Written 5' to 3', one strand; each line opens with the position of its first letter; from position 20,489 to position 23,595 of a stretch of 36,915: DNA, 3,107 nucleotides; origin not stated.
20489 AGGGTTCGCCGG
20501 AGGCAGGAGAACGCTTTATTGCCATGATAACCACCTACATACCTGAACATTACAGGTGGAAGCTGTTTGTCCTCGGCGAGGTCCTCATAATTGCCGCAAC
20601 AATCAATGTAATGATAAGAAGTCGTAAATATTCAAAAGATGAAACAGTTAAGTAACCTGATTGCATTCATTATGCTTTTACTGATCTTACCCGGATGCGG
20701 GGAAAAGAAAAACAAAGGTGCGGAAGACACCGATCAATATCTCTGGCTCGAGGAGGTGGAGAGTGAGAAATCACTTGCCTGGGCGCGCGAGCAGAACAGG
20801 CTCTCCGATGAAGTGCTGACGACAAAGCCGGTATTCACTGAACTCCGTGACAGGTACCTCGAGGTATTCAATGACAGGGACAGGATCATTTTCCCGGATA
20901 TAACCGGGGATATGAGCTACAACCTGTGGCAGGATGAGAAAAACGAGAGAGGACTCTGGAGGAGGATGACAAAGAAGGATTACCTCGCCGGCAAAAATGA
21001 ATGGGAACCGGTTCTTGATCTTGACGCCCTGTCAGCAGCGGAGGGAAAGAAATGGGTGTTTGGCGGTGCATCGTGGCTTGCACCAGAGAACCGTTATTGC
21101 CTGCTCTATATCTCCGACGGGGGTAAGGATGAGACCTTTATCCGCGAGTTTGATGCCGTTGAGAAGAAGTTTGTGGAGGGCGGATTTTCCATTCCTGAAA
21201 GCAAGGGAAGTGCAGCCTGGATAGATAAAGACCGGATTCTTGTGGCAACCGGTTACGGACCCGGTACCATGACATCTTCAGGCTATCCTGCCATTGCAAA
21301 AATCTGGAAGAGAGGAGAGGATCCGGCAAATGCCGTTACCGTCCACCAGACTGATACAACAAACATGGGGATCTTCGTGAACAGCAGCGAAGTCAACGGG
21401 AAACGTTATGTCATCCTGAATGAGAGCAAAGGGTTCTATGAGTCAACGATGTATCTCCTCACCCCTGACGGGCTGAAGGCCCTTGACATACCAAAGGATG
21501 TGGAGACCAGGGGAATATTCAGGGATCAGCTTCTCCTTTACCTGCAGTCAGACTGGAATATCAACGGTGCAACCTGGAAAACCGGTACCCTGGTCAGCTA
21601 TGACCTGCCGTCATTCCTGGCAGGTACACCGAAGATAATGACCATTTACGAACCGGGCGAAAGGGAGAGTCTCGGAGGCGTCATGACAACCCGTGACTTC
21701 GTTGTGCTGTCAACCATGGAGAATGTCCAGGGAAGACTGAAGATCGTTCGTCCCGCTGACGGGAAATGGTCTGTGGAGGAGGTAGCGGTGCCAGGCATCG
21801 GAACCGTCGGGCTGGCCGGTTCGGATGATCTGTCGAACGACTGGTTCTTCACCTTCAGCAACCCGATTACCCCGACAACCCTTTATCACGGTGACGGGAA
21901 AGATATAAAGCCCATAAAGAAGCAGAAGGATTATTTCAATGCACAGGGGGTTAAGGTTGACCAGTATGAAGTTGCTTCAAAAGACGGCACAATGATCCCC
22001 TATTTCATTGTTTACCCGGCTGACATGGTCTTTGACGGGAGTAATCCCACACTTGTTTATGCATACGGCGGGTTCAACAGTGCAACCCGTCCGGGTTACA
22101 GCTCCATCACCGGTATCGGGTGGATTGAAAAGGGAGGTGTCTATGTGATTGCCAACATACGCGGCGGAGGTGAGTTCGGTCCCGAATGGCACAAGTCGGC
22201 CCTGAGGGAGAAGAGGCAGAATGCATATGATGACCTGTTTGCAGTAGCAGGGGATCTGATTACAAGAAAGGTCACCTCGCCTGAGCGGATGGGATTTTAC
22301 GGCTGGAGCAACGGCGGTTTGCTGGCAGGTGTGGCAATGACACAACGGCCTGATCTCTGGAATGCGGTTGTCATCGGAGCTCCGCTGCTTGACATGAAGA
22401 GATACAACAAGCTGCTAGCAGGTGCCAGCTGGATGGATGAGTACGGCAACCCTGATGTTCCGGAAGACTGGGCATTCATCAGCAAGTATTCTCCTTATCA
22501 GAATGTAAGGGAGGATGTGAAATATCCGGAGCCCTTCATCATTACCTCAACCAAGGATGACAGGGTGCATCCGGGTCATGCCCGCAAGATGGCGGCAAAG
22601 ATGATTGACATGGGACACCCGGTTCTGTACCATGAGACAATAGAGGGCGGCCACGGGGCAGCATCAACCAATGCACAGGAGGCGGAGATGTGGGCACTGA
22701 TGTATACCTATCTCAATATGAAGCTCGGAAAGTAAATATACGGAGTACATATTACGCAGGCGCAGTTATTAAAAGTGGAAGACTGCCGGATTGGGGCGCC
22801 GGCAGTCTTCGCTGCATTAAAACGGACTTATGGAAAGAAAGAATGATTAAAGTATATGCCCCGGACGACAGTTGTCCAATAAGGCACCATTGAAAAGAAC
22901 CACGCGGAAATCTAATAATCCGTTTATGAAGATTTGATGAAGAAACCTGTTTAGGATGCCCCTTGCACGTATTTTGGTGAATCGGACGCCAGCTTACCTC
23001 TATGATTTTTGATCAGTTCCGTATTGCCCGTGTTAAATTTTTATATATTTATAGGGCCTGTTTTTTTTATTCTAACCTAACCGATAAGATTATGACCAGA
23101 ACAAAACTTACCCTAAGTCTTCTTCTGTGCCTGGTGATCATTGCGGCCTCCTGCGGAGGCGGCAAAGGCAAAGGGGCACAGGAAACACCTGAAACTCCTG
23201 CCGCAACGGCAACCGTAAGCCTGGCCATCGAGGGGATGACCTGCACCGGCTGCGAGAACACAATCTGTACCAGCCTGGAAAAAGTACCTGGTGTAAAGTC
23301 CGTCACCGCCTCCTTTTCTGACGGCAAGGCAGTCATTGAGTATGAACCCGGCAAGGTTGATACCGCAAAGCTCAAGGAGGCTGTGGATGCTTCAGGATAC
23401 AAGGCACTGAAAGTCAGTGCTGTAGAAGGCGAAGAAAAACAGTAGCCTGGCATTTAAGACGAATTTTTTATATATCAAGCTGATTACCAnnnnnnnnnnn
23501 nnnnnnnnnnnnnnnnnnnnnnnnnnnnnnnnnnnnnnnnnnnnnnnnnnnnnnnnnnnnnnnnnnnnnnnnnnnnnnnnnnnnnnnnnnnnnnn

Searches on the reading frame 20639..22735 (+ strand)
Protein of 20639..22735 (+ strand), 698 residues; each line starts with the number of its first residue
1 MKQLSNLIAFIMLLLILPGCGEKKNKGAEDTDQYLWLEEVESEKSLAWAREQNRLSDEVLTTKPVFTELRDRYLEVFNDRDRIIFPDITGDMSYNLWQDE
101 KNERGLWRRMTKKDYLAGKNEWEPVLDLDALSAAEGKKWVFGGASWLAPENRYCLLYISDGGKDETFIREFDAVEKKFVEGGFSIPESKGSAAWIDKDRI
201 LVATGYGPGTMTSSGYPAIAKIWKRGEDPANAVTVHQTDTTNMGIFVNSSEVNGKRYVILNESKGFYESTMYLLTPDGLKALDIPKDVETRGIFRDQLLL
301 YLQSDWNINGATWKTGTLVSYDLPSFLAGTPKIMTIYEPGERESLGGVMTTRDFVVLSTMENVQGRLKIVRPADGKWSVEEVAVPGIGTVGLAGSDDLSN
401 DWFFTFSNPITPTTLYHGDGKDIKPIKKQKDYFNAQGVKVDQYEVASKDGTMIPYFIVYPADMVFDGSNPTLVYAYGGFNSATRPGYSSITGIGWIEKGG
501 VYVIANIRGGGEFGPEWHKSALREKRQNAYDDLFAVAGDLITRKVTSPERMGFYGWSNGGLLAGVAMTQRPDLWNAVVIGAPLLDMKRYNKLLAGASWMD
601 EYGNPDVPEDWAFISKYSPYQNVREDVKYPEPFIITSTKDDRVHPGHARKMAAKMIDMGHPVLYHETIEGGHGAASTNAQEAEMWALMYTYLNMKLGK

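Call 7: search_protein_families(library=pfam, proteins=[window:20639-22735:+], max_evalue=0.001)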
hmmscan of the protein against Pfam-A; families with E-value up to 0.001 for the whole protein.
window:20639-22735:+ (698 aa): 2 families
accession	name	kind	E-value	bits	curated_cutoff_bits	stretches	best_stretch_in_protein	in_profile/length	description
PF00326.27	Peptidase_S9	-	2.3e-47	161.7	22.6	1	495-697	9-211/213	Prolyl oligopeptidase family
PF02897.21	Peptidase_S9_N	-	1.6e-34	119.8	24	1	24-421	12-404/414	Prolyl oligopeptidase, N-terminal beta-propeller domain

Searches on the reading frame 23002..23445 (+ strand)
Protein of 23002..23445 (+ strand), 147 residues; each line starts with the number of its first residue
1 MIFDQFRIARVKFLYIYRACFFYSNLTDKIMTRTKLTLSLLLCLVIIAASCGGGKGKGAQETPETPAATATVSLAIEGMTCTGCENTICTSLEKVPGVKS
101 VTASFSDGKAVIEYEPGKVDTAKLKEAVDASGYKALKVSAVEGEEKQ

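Call 5: search_protein_families(library=pfam, proteins=[window:23002-23445:+], max_evalue=0.01)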
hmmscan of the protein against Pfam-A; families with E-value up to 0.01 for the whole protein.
window:23002-23445:+ (147 aa): 3 families
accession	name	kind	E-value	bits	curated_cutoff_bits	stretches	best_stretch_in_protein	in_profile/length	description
PF00403.32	HMA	-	1.4e-15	57.9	24.8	1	74-134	2-62/62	Heavy-metal-associated domain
PF19803.4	DUF6286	-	0.0034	18.3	35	1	73-137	32-93/108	Family of unknown function (DUF6286)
PF19991.5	HMA_2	-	0.0084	16.5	30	0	85-128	32-75/154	Heavy metal associated domain 2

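Call 6: search_protein_families(library=ncbifam, proteins=[window:23002-23445:+], max_evalue=0.01)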
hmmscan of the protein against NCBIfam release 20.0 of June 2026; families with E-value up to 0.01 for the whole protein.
window:23002-23445:+ (147 aa): 15 families
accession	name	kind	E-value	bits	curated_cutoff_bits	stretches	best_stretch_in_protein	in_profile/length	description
NF041115.1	UxxU_metal_bind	equivalog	5.1e-18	65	95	1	67-136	1-70/74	metal-binding (seleno)protein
NF033556.1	MerTP_fusion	equivalog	4.7e-17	62.2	180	1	66-135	116-185/186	mercuric transport protein MerTP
NF047957.1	CopZ_AFE_1862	equivalog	2.4e-15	56.7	85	1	73-135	2-61/62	CopZ family metallochaperone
NF033795.1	chaper_CopZ_Bs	exception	5.9e-15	55.2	91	1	73-134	3-64/66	copper chaperone CopZ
NF045683.1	MerT_CopZ_Se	exception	2.8e-13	49.9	375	1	18-139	116-231/235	MerT/CopZ fusion-like heavy metal transport selenoprotein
TIGR02052.1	MerP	equivalog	1.2e-12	48.2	92.55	1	66-134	19-87/92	mercury resistance system periplasmic binding protein MerP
NF010311.1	PRK13748.1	subfamily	6.6e-12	45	600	1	73-141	2-69/560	mercury(II) reductase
NF033794.2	chaper_CopZ_Eh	exception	2e-11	43.9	95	1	74-135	4-65/68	copper chaperone CopZ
TIGR00003.1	TIGR00003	subfamily_domain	1.5e-09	37.9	62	1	73-135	3-65/66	copper ion binding protein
NF008262.1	PRK11033.1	equivalog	4.3e-07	28.8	1005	1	58-144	29-113/731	zinc/cadmium/mercury/lead-transporting ATPase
NF033775.1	P_type_ZntA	exception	5.6e-07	28.2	1240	1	48-142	26-118/732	Zn(II)/Cd(II)/Pb(II) translocating P-type ATPase ZntA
NF007952.0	PRK10671.1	equivalog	3.9e-06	25.3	1316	1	66-138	99-168/838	copper-exporting P-type ATPase CopA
NF058595.1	invert_tail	domain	4.4e-06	27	37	1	33-73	54-94/113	lipo-invert putative C-terminal anchoring domain-containing protein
NF033781.1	chaper_CopP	exception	0.00017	21.7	112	1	73-134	3-63/65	copper-binding metallochaperone CopP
NF045774.1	cytochro_C551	exception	0.0088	16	118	0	35-107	3-75/110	cytochrome c551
